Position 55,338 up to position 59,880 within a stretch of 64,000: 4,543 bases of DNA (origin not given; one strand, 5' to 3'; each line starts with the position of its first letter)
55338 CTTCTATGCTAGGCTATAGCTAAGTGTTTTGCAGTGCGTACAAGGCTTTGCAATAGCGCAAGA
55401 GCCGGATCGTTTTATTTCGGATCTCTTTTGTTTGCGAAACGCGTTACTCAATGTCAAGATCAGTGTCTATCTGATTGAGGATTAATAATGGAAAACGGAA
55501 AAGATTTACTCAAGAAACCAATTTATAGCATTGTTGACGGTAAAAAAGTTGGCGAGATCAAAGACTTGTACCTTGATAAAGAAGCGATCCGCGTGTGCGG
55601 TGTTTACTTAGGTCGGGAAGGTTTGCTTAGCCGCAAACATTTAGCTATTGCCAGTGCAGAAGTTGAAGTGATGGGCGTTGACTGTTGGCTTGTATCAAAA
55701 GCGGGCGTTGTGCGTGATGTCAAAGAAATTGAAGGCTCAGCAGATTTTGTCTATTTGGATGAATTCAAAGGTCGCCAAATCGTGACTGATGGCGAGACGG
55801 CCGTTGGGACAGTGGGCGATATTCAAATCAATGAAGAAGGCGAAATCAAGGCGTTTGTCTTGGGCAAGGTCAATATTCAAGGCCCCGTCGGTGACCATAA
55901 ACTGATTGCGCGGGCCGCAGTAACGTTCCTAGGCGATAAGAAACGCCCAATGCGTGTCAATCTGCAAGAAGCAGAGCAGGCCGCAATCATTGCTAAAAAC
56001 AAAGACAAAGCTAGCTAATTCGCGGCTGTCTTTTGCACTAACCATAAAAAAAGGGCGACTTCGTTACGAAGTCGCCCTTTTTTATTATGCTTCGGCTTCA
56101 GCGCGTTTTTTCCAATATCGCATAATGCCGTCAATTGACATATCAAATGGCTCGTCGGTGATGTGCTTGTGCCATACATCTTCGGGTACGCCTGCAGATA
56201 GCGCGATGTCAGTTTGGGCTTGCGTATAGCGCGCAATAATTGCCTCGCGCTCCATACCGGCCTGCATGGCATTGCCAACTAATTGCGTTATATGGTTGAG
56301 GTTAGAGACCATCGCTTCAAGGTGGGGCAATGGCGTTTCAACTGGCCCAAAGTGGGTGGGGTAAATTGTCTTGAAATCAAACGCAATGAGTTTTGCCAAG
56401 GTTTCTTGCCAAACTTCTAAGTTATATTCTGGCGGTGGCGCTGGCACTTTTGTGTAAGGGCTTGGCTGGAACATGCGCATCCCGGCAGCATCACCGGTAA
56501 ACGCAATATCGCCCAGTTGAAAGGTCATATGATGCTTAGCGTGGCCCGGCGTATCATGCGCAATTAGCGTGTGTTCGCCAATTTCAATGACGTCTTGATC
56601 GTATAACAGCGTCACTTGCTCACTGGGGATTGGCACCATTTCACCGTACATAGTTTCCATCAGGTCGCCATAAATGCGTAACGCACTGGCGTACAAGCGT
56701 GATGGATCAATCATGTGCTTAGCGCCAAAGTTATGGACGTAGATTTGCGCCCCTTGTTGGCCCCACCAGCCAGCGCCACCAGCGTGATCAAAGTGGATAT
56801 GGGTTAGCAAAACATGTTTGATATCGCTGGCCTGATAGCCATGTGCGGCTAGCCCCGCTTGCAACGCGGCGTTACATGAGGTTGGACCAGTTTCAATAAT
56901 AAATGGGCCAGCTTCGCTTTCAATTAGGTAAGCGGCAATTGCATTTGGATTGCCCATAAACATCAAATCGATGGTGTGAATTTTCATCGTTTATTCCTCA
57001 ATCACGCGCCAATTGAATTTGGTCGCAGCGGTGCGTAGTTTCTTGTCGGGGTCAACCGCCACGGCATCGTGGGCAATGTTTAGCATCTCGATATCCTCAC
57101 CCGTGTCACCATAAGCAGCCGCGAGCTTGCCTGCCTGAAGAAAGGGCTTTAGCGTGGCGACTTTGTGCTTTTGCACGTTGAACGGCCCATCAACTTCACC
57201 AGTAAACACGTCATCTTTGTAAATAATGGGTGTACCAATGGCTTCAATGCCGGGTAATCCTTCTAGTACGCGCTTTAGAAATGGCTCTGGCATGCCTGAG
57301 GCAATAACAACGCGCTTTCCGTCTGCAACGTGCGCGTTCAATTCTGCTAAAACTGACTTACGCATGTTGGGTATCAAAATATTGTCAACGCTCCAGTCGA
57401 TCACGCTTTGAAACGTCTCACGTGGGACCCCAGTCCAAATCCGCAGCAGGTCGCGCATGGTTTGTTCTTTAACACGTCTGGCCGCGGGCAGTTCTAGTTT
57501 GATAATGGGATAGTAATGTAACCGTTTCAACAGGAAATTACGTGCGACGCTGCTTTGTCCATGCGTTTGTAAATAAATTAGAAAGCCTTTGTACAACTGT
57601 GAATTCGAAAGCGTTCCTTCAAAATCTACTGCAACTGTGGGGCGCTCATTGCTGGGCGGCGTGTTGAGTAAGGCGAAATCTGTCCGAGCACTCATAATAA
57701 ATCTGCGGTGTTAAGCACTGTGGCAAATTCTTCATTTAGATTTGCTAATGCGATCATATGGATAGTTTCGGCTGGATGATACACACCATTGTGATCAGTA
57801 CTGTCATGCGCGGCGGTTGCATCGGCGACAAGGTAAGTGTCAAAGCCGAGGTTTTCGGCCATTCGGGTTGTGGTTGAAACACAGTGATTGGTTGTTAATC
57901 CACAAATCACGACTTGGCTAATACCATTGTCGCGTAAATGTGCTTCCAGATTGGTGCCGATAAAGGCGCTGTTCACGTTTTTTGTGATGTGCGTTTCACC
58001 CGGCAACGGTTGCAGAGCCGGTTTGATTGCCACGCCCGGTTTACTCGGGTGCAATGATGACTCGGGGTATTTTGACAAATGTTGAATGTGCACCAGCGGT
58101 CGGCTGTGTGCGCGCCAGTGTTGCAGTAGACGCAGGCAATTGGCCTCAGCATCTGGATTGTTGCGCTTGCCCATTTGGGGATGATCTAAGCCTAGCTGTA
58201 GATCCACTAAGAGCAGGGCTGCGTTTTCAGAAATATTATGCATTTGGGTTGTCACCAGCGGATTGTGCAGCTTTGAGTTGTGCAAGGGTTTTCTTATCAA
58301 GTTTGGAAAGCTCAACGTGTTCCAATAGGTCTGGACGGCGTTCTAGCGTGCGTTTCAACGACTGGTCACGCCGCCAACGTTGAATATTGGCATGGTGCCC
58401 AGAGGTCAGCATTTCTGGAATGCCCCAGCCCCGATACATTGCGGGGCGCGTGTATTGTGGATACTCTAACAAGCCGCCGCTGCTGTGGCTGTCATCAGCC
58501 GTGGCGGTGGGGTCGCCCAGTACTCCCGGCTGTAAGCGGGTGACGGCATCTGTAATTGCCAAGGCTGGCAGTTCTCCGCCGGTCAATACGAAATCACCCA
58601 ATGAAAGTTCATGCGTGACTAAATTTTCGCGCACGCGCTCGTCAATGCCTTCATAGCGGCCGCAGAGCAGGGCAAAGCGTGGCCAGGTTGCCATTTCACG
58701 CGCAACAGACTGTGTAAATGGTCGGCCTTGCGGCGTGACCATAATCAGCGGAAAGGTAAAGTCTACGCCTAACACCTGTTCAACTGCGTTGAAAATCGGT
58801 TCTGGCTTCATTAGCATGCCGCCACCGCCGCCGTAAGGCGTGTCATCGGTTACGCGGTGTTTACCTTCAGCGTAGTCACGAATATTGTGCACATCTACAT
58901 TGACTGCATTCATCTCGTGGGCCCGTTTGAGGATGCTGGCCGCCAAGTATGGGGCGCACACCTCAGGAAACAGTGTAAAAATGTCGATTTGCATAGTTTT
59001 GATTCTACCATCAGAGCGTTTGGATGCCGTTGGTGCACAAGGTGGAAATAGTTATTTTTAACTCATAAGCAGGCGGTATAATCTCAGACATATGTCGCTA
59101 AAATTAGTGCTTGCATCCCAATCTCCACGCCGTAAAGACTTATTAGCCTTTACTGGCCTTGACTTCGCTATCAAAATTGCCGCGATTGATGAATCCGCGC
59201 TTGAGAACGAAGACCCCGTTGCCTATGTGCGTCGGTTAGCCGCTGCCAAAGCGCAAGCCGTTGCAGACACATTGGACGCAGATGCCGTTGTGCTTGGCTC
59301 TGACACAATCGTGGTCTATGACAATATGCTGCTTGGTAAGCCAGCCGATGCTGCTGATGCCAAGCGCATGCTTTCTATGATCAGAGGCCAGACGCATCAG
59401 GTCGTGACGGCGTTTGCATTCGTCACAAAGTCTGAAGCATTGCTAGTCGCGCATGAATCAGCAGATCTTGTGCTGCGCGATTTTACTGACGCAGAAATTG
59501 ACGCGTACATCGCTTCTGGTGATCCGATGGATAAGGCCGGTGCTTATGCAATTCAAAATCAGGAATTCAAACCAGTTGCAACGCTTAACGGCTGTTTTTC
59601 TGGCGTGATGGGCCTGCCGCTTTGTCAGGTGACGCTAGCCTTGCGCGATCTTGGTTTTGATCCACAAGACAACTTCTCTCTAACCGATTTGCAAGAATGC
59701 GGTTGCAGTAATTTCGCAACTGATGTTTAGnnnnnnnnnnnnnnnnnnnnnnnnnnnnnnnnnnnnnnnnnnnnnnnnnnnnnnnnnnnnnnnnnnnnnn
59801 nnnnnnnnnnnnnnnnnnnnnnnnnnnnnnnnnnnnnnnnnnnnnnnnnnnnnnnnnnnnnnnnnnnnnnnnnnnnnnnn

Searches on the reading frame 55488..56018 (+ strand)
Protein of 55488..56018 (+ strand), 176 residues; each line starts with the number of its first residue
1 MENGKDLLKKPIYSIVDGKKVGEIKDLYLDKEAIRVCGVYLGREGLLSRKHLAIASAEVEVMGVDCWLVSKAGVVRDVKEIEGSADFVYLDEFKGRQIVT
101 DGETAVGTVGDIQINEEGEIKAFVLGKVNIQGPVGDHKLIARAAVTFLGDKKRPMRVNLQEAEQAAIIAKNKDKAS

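Call 86: search_protein_families(library=pfam, proteins=[window:55488-56018:+], max_evalue=0.001)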
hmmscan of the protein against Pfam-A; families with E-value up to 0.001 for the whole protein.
window:55488-56018:+ (176 aa): 1 family
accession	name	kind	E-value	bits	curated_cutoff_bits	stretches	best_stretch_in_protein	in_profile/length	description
PF05239.21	PRC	-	1e-12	48.3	21.2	2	86-127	2-44/78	PRC-barrel domain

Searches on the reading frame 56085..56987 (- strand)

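Call 86: search_protein_families(library=pfam, proteins=[window:56085-56987:-], max_evalue=0.001)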
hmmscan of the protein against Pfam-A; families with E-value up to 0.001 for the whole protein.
window:56085-56987:- (300 aa): 1 family
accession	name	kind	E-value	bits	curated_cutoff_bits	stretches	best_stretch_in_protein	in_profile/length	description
PF00753.33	Lactamase_B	-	4.5e-27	95.7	22.7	1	14-212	3-196/196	Metallo-beta-lactamase superfamily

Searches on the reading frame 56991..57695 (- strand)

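Call 86: search_protein_families(library=pfam, proteins=[window:56991-57695:-], max_evalue=0.001)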
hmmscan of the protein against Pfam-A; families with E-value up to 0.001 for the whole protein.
window:56991-57695:- (234 aa): 2 families
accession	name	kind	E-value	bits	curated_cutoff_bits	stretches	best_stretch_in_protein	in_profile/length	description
PF12710.13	HAD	-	9.5e-18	65.7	27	1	22-205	2-188/189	haloacid dehalogenase-like hydrolase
PF00702.32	Hydrolase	-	0.00035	21.5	26.4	1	20-208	3-190/191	haloacid dehalogenase-like hydrolase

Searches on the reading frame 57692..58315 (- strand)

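Call 86: search_protein_families(library=pfam, proteins=[window:57692-58315:-], max_evalue=0.001)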
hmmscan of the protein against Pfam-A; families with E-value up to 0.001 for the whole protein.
window:57692-58315:- (207 aa): 1 family
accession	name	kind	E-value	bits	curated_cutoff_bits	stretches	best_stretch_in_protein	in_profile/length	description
PF00857.26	Isochorismatase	-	1.7e-31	110.1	27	1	33-205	2-175/175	Isochorismatase domain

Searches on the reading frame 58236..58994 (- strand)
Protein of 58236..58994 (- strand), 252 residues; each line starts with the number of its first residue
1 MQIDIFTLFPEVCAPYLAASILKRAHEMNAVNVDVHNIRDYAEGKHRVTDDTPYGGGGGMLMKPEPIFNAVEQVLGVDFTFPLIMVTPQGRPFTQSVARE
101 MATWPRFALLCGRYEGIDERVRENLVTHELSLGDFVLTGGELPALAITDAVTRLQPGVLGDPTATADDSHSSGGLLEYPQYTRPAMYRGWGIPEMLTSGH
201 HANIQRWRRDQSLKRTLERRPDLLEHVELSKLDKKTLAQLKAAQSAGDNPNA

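Call 86: search_protein_families(library=pfam, proteins=[window:58236-58994:-], max_evalue=0.001)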
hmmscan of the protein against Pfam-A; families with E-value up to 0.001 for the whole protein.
window:58236-58994:- (252 aa): 1 family
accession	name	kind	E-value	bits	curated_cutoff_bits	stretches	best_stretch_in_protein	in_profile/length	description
PF01746.26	tRNA_m1G_MT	-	6.6e-56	189.6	27.3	1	23-221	2-195/195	tRNA (Guanine-1)-methyltransferase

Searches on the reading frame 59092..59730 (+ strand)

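Call 86: search_protein_families(library=pfam, proteins=[window:59092-59730:+], max_evalue=0.001)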
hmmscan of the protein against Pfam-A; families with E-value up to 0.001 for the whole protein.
window:59092-59730:+ (212 aa): 1 family
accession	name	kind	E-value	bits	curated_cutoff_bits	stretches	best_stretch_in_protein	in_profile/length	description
PF02545.19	Maf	-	6.7e-56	189.4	27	1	4-186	1-186/187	Maf-like protein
